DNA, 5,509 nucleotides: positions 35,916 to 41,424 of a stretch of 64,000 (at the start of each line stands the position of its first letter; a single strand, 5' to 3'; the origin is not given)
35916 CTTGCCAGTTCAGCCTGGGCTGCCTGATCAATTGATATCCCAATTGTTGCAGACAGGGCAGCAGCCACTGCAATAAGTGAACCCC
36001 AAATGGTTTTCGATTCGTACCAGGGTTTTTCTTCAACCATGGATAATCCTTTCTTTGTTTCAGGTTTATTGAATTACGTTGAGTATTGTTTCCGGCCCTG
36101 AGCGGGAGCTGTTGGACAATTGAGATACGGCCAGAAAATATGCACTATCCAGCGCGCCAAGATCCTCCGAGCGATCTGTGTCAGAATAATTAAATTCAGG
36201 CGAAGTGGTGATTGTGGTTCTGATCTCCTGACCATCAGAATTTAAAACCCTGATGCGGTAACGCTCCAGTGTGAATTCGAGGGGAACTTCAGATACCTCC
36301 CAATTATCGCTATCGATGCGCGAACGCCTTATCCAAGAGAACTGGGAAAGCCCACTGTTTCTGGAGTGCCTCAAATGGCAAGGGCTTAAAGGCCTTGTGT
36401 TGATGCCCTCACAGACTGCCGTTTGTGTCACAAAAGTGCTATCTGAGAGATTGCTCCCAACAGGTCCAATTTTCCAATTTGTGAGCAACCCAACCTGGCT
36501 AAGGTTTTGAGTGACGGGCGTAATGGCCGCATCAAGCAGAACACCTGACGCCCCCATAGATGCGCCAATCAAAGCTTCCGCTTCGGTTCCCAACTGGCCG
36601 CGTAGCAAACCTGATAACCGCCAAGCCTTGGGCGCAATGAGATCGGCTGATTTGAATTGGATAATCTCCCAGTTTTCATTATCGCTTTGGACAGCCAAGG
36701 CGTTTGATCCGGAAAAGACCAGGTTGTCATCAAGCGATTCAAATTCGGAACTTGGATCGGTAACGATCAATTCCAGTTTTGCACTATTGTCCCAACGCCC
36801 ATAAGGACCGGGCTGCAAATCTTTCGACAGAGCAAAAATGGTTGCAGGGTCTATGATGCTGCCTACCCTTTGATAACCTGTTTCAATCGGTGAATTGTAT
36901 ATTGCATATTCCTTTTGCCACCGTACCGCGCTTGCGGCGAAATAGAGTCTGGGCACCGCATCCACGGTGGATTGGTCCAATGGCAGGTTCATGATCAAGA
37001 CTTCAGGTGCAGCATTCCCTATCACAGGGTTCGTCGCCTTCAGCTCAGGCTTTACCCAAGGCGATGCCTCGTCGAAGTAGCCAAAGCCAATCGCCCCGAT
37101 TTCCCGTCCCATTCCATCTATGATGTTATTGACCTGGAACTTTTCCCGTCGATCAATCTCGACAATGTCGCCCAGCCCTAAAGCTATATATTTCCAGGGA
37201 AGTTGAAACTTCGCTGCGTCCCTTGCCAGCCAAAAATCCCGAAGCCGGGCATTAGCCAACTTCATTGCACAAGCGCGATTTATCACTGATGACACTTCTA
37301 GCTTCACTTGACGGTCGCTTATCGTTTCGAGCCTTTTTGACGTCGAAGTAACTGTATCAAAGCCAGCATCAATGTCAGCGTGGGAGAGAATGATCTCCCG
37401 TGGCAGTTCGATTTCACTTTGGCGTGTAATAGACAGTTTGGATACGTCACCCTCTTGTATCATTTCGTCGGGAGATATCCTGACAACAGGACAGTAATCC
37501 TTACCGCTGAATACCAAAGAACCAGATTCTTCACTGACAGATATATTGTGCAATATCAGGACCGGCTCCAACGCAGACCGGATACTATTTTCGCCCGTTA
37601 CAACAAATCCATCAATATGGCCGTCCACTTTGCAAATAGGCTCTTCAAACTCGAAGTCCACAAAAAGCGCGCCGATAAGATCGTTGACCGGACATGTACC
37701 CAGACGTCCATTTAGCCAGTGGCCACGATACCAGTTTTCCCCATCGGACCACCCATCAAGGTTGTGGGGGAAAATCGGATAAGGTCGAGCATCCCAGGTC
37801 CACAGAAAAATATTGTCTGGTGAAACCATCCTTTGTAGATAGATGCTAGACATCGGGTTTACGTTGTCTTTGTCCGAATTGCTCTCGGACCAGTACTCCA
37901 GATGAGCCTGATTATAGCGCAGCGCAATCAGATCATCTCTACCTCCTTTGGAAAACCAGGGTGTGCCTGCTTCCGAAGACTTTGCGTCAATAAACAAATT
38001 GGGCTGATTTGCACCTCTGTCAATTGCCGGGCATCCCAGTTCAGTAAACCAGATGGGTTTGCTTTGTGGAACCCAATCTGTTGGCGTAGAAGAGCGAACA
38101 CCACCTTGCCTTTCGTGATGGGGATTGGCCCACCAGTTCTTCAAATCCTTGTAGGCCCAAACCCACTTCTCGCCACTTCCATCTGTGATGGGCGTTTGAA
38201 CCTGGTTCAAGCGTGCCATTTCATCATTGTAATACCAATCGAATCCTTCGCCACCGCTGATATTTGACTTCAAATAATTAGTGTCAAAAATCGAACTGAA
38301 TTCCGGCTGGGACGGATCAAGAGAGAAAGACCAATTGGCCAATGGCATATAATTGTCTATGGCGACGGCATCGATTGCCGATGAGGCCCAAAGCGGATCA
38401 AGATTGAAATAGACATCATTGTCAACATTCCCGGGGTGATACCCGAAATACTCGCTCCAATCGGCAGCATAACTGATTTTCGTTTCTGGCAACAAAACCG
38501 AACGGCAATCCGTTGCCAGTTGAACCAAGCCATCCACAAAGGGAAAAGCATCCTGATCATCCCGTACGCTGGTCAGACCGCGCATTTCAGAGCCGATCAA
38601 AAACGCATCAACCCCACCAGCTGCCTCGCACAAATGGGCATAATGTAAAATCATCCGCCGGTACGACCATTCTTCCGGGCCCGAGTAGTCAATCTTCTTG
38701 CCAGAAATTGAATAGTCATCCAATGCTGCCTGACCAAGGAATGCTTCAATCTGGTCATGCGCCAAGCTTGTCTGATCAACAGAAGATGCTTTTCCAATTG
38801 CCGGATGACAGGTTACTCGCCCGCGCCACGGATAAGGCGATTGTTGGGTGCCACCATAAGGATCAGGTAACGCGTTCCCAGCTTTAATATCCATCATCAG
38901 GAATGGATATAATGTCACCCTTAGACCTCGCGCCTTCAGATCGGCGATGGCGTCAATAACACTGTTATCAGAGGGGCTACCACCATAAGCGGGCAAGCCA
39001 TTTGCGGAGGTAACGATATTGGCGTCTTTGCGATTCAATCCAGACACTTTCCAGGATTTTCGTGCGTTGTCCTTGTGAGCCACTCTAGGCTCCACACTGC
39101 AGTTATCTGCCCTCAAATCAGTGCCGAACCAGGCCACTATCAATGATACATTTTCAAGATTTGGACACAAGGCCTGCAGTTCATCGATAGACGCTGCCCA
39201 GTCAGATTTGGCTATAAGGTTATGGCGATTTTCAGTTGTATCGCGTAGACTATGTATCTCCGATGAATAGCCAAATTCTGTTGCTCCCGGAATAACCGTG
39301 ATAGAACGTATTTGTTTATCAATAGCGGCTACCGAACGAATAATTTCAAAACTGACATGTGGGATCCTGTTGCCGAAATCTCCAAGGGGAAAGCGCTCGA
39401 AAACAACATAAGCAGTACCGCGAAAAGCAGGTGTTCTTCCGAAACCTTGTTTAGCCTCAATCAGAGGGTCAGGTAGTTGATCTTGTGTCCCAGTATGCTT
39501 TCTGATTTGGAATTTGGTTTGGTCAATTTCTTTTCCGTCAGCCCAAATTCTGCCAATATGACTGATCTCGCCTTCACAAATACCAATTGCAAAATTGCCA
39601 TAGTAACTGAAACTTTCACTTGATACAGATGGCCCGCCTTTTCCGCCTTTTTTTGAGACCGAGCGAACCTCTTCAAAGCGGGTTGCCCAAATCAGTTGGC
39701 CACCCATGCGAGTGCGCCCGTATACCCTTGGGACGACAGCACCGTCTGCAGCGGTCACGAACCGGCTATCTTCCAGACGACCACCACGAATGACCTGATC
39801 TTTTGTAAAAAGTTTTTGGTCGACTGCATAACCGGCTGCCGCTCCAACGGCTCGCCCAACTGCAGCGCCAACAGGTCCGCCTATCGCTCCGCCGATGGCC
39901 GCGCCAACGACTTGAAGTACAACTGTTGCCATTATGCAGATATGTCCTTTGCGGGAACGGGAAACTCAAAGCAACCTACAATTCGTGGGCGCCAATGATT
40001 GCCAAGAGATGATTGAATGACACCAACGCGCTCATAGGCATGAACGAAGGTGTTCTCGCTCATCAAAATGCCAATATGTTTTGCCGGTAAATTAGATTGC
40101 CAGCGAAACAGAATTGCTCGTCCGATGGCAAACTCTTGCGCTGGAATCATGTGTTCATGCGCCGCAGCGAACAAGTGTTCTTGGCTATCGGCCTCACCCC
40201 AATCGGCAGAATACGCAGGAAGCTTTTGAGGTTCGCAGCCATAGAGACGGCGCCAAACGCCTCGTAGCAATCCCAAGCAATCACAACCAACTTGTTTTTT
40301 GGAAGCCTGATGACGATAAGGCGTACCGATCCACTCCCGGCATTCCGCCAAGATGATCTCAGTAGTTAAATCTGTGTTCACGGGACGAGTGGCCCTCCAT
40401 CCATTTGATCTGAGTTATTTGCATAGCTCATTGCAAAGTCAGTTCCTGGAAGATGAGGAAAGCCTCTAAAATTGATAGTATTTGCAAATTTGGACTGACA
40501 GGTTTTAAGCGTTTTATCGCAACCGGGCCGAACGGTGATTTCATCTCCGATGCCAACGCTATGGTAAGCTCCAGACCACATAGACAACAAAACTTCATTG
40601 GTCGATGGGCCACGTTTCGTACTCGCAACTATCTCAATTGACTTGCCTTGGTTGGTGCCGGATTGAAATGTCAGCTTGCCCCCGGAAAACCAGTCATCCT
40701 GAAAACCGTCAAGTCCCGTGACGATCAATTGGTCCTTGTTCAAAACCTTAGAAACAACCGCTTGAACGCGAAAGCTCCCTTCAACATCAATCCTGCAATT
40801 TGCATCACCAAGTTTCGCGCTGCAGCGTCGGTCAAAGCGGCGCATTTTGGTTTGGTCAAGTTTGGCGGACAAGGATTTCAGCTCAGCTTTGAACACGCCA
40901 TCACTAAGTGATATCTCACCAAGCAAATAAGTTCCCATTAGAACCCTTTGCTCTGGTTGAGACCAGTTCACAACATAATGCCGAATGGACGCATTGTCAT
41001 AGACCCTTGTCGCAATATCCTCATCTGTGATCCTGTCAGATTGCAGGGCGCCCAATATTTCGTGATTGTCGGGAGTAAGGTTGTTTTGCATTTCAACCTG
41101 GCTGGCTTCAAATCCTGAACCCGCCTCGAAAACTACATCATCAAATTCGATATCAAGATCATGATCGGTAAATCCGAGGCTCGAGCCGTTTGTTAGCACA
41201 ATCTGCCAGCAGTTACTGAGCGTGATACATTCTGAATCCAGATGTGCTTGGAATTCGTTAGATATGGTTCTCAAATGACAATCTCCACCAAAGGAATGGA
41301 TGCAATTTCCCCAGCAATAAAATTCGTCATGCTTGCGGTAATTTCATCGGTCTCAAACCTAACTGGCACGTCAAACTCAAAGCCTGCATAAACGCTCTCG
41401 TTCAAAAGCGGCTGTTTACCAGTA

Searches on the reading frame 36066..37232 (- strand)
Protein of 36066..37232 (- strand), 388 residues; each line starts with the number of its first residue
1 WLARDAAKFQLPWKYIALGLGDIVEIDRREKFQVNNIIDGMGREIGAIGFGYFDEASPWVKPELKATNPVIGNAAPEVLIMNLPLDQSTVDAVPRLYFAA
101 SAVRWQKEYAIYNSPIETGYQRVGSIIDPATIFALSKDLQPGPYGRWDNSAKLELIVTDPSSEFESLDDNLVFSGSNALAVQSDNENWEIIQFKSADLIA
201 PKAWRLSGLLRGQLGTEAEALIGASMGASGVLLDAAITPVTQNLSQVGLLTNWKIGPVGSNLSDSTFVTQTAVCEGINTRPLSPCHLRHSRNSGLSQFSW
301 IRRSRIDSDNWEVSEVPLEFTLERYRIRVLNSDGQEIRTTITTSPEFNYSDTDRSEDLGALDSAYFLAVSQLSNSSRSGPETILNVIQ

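Call 85: find_related_loci(query=window:36066-37232:-, collection=viral_contigs, flank=2500)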
Query window:36066-37232:- (388 aa) in viral_contigs; peptide patterns used: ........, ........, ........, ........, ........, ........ (x = any residue, [..] = any of these).
3 stretches matched a pattern, but none encodes a relative of the query by tblastn (E <= 1e-3).

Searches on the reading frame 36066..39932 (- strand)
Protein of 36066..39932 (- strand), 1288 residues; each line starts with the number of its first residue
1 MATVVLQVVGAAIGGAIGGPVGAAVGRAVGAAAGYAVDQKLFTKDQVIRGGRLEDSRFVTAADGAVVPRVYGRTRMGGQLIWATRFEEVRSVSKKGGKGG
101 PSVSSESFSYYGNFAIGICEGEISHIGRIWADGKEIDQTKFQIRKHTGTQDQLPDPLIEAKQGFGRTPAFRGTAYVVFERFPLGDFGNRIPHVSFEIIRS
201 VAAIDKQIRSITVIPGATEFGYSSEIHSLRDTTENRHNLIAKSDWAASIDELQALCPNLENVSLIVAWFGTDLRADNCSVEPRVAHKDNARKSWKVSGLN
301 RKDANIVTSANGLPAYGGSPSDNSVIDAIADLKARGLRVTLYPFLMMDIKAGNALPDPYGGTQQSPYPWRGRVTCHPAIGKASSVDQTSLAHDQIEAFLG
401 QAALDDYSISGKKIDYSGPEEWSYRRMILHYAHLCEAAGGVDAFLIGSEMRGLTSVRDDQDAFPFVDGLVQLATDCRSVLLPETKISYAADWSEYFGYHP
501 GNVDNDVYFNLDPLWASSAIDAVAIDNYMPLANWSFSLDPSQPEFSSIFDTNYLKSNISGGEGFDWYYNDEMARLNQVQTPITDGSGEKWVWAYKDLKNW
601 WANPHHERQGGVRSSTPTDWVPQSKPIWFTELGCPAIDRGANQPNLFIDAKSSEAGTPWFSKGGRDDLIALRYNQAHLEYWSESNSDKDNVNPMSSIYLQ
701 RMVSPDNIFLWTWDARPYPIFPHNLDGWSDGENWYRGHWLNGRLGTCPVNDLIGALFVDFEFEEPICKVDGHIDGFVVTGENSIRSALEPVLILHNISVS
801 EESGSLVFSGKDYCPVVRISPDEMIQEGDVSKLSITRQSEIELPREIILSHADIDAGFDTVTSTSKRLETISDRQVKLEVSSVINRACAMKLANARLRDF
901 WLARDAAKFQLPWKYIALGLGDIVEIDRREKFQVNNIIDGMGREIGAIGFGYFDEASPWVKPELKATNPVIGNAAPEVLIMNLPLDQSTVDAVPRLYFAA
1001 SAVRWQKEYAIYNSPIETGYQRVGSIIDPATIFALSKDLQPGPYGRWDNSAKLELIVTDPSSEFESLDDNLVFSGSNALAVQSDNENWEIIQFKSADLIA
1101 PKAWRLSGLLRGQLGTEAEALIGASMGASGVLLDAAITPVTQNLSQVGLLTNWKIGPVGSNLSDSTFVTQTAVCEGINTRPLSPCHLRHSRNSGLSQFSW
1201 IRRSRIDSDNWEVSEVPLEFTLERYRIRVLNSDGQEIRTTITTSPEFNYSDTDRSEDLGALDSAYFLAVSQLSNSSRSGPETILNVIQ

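Call 3: search_protein_families(library=pfam, proteins=[window:36066-39932:-], max_evalue=1)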
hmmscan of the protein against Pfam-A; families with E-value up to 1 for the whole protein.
window:36066-39932:- (1288 aa): 7 families
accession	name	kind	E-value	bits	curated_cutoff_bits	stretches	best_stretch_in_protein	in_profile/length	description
PF13547.12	GTA_TIM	-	8e-134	446.1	27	1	422-722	1-299/299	GTA TIM-barrel-like domain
PF13550.12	Phage-tail_3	-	4.7e-24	85.6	23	1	781-935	3-160/164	Putative phage tail protein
PF23666.2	Rcc01698_C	-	2.6e-23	82.6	27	1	1032-1120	3-87/98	Rcc01698-like, C-terminal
PF22612.2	GH113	-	2.4e-06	27.6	27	1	423-452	111-139/289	Glycoside Hydrolase Family 113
PF13488.11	Gly-zipper_Omp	-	0.00042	20.6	25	1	8-38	8-39/46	Glycine zipper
PF13441.11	Gly-zipper_YMGG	-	0.0052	16.9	28.9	1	8-38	12-43/45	YMGG-like Gly-zipper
PF20721.2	C19orf12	-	0.02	15.1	30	1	9-37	51-79/163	C19orf12-like protein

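Call 88: find_related_loci(query=A4, collection=viral_contigs, flank=3500)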
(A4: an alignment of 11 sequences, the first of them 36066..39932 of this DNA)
Query A4 (1288 aa) in viral_contigs; peptide patterns used: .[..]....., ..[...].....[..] (x = any residue, [..] = any of these).
600 stretches matched a pattern (row limit reached: there are more); 589 encode a relative of the query (tblastn E <= 1e-3); the best 80 are kept; 80 distinct loci.
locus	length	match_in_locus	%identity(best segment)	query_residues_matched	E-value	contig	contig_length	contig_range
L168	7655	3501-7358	44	1-1276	0e+0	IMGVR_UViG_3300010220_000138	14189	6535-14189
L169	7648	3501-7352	43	1-1273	0e+0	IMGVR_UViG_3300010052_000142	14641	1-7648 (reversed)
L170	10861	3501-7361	44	1-1286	0e+0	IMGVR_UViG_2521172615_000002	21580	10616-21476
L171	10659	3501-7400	44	1-1286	0e+0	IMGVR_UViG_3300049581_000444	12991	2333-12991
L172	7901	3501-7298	44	1-1275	0e+0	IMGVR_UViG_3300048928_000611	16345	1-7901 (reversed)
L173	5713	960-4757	44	1-1275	0e+0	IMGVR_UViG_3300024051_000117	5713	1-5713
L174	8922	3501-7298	44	1-1275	0e+0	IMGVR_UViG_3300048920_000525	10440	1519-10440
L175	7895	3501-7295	44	1-1275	0e+0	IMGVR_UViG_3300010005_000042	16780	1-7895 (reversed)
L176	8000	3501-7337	43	1-1271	0e+0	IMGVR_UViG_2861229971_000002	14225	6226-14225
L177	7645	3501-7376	44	1-1282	0e+0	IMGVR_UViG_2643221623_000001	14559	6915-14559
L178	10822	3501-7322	43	21-1275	0e+0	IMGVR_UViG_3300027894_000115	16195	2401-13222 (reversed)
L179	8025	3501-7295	44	1-1272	0e+0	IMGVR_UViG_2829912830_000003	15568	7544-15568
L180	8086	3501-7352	44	1-1273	0e+0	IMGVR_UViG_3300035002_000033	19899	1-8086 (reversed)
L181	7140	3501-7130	45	1-1219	0e+0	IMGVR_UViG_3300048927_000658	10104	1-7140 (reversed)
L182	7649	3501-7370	44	1-1279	0e+0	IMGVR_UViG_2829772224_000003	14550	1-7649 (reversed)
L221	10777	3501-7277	43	26-1286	0e+0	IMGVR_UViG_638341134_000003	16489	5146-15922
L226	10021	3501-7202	42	46-1260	0e+0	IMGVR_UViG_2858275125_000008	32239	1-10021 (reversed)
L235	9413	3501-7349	41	22-1288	0e+0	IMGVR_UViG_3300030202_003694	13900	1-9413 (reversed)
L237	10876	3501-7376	41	1-1260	0e+0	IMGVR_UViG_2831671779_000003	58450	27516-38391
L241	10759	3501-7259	41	26-1279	0e+0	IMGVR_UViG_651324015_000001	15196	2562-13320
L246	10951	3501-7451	41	1-1286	0e+0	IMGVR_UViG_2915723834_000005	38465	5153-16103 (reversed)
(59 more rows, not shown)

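Call 90: search_protein_families(library=pfam, proteins=[L226:8061-8315:+, L226:8384-9064:+, L226:9061-9306:+, L226:9170-9457:+, L246:8438-8845:+, L246:9611-9862:+, L170:9707-10588:+, L221:9400-10065:+, L235:8121-8588:+, L241:7296-9050:+], max_evalue=0.01)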
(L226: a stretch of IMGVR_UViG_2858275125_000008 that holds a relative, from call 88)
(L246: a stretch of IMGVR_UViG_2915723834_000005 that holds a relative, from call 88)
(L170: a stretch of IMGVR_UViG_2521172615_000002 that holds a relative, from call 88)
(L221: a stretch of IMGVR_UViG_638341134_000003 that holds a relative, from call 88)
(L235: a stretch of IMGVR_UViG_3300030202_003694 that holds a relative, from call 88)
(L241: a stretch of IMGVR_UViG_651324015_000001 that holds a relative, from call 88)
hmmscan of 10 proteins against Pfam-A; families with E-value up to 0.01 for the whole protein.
L226:8061-8315:+ (84 aa): 0 families

L226:8384-9064:+ (226 aa): 2 families
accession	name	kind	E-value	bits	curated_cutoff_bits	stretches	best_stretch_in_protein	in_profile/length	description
PF08291.16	Peptidase_M15_3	-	1.9e-27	95.9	23.2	1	23-123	2-108/108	Peptidase M15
PF05951.18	Peptidase_M15_2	-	2.8e-15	56.8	27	1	45-130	59-153/153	Bacterial protein of unknown function (DUF882)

L226:9061-9306:+ (81 aa): 0 families

L226:9170-9457:+ (95 aa): 0 families

L246:8438-8845:+ (135 aa): 1 family
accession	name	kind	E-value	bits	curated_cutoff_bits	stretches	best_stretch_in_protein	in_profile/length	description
PF19622.4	DUF6127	-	9.4e-20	70.9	27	1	56-116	2-62/63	Family of unknown function (DUF6127)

L246:9611-9862:+ (83 aa): 0 families

L170:9707-10588:+ (293 aa): 3 families
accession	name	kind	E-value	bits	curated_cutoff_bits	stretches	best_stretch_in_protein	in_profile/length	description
PF00959.24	Phage_lysozyme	-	5.8e-24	85.2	22.3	1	22-146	3-125/125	Phage lysozyme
PF01471.23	PG_binding_1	-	4.7e-15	56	23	1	170-226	1-56/57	Putative peptidoglycan binding domain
PF09374.15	PG_binding_3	-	0.0096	16.5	24.6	0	188-211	16-39/76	Predicted Peptidoglycan domain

L221:9400-10065:+ (221 aa): 1 family
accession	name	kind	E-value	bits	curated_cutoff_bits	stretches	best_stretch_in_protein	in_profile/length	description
PF00182.24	Glyco_hydro_19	-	0.00035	20.9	25.5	1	122-167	99-145/232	Chitinase class I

L235:8121-8588:+ (155 aa): 0 families

L241:7296-9050:+ (584 aa): 2 families
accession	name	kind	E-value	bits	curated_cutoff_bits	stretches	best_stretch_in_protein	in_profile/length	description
PF10983.13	DUF2793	-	2.2e-33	114.4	27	1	23-108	1-86/87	Protein of unknown function (DUF2793)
PF25692.1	Phage_depo_C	-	0.0083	17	25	1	247-320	15-87/90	Phage depolymerase C-terminal beta sandwich domain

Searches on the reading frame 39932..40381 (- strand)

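Call 3: search_protein_families(library=pfam, proteins=[window:39932-40381:-], max_evalue=1)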
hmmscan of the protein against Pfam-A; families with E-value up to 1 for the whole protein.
window:39932-40381:- (149 aa): 1 family
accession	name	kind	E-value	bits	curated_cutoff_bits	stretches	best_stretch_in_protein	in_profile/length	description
PF00877.26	NLPC_P60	-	1.4e-08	35.1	23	1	19-136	1-102/105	NlpC/P60 family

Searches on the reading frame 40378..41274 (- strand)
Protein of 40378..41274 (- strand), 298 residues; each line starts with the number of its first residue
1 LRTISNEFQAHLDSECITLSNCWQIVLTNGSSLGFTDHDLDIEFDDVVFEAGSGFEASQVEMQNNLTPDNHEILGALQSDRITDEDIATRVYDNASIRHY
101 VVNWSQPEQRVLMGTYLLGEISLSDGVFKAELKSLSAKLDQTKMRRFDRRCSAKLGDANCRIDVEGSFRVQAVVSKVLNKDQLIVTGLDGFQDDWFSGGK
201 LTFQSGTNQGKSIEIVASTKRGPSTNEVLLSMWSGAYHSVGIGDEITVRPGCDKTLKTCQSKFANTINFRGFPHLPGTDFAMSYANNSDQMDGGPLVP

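Call 3: search_protein_families(library=pfam, proteins=[window:40378-41274:-], max_evalue=1)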
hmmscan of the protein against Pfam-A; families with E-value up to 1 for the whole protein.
window:40378-41274:- (298 aa): 2 families
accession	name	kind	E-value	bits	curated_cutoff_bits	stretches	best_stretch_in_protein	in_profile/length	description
PF09931.15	Phage_phiJL001_Gp84_N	-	1.1e-49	169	26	1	5-163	1-160/160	Baseplate hub protein, N-terminal attachment domain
PF09356.15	Phage_BR0599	-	2.5e-25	89.1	22.9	1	194-279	1-80/80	Phage conserved hypothetical protein BR0599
